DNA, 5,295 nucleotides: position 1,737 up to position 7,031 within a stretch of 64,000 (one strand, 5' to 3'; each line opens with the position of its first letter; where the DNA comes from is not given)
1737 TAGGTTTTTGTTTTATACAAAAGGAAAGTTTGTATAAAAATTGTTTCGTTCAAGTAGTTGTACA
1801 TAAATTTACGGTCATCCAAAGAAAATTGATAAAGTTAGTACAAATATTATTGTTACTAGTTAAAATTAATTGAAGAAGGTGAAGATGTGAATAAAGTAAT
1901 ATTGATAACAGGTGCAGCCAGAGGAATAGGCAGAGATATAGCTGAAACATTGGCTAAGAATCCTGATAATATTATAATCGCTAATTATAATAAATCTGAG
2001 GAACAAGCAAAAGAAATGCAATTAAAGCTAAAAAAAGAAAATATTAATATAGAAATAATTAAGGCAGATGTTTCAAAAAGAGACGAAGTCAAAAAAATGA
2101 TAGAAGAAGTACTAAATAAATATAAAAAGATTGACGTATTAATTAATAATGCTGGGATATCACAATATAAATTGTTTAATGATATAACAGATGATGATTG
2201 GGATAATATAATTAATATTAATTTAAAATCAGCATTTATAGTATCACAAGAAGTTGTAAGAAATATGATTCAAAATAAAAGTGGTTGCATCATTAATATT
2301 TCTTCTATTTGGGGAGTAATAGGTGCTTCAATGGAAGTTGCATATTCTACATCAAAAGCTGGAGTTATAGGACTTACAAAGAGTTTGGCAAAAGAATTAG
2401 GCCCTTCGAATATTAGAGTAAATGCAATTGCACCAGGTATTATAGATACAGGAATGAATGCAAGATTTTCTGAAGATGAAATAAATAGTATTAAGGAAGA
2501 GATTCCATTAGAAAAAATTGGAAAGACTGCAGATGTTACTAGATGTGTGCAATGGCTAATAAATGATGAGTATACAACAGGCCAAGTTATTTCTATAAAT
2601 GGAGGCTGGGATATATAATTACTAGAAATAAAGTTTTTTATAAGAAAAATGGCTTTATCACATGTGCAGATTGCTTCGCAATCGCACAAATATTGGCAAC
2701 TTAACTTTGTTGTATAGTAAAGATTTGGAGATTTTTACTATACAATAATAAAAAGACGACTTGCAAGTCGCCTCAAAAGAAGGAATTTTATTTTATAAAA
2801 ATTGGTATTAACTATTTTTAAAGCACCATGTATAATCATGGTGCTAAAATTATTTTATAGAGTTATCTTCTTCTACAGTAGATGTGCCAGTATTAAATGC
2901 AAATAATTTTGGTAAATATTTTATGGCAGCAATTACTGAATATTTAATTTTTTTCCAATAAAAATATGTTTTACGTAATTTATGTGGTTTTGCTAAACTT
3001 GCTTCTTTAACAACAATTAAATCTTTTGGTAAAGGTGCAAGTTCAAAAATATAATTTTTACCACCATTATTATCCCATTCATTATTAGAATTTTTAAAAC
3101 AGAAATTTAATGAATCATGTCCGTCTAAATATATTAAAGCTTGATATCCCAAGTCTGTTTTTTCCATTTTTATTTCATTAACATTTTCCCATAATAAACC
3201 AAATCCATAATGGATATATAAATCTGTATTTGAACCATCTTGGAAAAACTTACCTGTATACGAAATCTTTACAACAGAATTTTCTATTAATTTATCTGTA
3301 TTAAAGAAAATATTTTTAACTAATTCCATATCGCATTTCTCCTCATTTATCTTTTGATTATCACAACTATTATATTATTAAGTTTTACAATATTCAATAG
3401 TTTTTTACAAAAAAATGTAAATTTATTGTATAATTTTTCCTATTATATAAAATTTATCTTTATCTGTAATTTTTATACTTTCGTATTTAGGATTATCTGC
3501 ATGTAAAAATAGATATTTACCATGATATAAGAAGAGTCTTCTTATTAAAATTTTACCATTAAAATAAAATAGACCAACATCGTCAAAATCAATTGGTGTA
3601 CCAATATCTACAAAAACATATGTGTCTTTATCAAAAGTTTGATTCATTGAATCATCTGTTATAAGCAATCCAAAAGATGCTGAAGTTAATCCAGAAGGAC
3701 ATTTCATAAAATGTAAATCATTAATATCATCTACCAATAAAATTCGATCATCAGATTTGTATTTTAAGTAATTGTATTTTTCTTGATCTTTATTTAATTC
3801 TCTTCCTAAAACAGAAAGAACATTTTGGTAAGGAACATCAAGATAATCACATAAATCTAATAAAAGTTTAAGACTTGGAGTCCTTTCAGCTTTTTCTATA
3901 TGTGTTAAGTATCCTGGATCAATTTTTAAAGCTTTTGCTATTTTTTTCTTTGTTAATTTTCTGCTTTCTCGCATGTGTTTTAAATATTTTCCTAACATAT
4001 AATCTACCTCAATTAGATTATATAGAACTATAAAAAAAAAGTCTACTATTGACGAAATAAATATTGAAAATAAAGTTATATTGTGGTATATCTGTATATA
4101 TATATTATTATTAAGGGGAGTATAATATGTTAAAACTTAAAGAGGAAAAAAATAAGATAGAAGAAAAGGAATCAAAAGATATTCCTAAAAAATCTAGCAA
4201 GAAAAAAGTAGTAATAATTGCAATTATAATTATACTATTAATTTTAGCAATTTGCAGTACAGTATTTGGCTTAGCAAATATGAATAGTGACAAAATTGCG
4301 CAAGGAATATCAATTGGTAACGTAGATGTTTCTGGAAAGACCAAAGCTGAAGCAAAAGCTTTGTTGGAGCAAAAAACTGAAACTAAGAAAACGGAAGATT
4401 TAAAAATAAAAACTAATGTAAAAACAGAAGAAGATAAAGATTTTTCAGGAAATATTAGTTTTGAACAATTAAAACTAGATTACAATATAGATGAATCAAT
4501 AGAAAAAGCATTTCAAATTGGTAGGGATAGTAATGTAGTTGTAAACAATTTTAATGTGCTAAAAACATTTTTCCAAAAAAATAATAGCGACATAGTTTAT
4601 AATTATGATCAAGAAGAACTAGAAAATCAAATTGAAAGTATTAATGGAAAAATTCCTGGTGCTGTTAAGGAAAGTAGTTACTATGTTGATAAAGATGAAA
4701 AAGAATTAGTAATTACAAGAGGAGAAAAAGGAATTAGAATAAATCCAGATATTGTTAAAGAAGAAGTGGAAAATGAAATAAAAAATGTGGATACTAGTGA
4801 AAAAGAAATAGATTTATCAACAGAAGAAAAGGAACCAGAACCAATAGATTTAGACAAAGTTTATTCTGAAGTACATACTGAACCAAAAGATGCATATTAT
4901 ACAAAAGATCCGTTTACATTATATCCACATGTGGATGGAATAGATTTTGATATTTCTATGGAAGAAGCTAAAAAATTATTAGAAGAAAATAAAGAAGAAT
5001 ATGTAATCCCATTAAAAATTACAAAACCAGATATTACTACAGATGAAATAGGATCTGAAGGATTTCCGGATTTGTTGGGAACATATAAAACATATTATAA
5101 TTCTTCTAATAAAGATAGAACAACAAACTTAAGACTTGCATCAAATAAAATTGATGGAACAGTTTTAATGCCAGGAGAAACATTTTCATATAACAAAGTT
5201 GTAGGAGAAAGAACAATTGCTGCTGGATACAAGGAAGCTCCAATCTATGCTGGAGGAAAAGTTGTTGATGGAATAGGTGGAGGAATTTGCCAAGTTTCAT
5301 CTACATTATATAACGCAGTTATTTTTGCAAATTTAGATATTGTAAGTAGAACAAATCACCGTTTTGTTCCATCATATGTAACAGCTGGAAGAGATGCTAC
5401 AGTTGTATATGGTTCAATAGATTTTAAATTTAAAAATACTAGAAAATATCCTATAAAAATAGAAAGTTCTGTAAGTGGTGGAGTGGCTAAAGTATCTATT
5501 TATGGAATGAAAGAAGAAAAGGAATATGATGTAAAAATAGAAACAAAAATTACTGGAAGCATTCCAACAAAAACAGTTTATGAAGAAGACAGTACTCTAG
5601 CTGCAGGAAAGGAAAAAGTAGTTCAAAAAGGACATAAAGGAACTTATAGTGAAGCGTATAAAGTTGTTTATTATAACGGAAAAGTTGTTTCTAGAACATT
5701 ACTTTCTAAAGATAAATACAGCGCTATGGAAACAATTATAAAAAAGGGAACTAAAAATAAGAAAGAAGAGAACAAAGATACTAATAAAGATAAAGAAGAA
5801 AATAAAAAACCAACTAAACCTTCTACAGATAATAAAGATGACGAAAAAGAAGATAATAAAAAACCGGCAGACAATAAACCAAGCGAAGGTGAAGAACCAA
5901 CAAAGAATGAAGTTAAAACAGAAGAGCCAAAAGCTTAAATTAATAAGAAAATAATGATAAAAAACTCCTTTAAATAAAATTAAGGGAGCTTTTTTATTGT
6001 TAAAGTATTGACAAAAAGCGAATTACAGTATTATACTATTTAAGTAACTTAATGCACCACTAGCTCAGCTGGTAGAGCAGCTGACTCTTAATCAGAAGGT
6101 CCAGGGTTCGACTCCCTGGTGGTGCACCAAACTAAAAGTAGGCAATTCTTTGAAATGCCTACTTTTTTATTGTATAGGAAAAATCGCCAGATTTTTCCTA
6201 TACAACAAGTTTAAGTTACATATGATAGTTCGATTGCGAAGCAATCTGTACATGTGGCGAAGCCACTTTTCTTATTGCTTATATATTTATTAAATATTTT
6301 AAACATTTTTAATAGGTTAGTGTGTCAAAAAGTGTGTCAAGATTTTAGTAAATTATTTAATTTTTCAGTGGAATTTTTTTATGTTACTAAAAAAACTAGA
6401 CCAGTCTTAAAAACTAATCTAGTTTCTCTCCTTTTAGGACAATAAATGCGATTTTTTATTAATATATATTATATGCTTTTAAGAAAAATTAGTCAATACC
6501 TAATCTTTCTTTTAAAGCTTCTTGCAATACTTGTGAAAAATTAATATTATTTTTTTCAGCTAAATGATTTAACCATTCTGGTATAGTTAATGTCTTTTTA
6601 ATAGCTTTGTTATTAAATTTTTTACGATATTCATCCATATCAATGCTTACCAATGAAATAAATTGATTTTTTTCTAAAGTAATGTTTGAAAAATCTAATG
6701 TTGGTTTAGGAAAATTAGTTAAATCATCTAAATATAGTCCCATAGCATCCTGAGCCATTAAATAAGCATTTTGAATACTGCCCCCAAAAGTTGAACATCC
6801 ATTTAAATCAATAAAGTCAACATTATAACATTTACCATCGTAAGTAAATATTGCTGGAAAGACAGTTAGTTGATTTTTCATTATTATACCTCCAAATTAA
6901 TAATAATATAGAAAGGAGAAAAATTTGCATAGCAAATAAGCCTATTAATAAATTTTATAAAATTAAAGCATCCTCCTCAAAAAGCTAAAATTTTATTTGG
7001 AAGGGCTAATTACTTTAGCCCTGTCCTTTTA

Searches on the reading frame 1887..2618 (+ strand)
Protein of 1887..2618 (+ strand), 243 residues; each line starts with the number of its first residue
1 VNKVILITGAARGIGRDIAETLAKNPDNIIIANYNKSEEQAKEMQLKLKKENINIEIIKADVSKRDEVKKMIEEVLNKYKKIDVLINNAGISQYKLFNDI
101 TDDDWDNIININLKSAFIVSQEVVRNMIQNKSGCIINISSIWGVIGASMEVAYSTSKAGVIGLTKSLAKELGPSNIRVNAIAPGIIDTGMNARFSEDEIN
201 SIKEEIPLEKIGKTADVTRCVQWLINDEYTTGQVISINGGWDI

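Call 33: search_protein_families(library=pfam, proteins=[window:1887-2618:+], max_evalue=0.001)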
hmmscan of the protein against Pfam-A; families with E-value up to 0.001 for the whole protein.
window:1887-2618:+ (243 aa): 8 families
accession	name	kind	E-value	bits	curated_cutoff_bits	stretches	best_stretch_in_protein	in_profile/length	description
PF00106.31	adh_short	-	1.1e-63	214.7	26.6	1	3-198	1-194/195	short chain dehydrogenase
PF13561.12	adh_short_C2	-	2.3e-60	204.5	27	1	9-241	1-235/236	Enoyl-(Acyl carrier protein) reductase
PF08659.16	KR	-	5.6e-20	72.4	22.6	1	5-158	3-154/180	KR domain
PF01370.27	Epimerase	-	1.6e-06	28.2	20.9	1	5-134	1-117/240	NAD dependent epimerase/dehydratase family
PF23441.1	SDR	-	1.8e-06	28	27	1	3-240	8-254/258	SDR-like rossmann domain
PF02719.21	Polysacc_synt_2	-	5.8e-05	22.9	20.2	1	5-95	1-91/293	Polysaccharide biosynthesis protein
PF08643.16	DUF1776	-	7.1e-05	22.8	25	1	94-198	105-211/294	Fungal family of unknown function (DUF1776)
PF03435.24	Sacchrp_dh_NADP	-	9.4e-05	23.2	25.1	1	5-89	1-76/129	Saccharopine dehydrogenase NADP binding domain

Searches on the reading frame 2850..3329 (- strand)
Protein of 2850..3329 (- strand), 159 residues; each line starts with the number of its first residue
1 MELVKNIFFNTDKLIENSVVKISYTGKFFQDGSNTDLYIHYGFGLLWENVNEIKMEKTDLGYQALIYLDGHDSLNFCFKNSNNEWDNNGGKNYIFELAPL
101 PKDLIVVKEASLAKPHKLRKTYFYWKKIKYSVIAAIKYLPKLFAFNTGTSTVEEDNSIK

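Call 34: search_protein_families(library=pfam, proteins=[window:2850-3329:-], max_evalue=0.001)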
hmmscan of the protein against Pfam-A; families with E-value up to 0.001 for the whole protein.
window:2850-3329:- (159 aa): 2 families
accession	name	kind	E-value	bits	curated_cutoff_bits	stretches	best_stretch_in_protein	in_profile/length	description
PF03423.18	CBM_25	-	4.7e-07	30.5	27.3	1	32-96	16-82/106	Carbohydrate binding domain (family 25)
PF16760.10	CBM53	-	1e-06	29.3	27.6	1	20-76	1-57/57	Starch/carbohydrate-binding module (family 53)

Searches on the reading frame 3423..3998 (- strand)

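Call 34: search_protein_families(library=pfam, proteins=[window:3423-3998:-], max_evalue=0.001)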
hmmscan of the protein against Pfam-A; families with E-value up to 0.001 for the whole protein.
window:3423-3998:- (191 aa): 6 families
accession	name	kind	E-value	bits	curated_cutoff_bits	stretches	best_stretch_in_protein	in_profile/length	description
PF00717.28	Peptidase_S24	-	1.1e-14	54.6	23.3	1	106-190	33-116/116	Peptidase S24-like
PF01381.28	HTH_3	-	4.1e-11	43.2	23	1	6-56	1-51/55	Helix-turn-helix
PF13560.12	HTH_31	-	9.5e-11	42.3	27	1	2-56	2-57/64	Helix-turn-helix domain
PF12844.13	HTH_19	-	1.8e-09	37.8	30.2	1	3-61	1-59/64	Helix-turn-helix domain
PF13413.12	HTH_25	-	0.00011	22.3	24.6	1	5-37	1-33/62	Helix-turn-helix domain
PF13443.12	HTH_26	-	0.00033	21.3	22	1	6-55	2-52/63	Cro/C1-type HTH DNA-binding domain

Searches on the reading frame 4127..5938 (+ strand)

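Call 33: search_protein_families(library=pfam, proteins=[window:4127-5938:+], max_evalue=0.001)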
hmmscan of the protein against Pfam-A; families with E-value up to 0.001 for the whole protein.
window:4127-5938:+ (603 aa): 3 families
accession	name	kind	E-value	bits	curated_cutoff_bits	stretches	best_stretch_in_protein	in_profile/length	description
PF04294.18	VanW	-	2.1e-52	176.5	27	1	331-459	2-130/130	VanW like protein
PF07501.17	G5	-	1.5e-16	60.8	23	1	473-543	4-75/75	G5 domain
PF12229.13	PG_binding_4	-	1.7e-15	57.6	22.1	1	109-220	2-110/117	Putative peptidoglycan binding domain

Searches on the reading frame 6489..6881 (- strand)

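Call 34: search_protein_families(library=pfam, proteins=[window:6489-6881:-], max_evalue=0.001)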
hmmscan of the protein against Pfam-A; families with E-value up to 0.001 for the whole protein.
window:6489-6881:- (130 aa): 1 family
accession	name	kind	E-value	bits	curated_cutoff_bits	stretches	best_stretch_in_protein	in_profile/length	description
PF15919.11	HicB_lk_antitox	-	1.1e-06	29.2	27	1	13-119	7-119/123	HicB_like antitoxin of bacterial toxin-antitoxin system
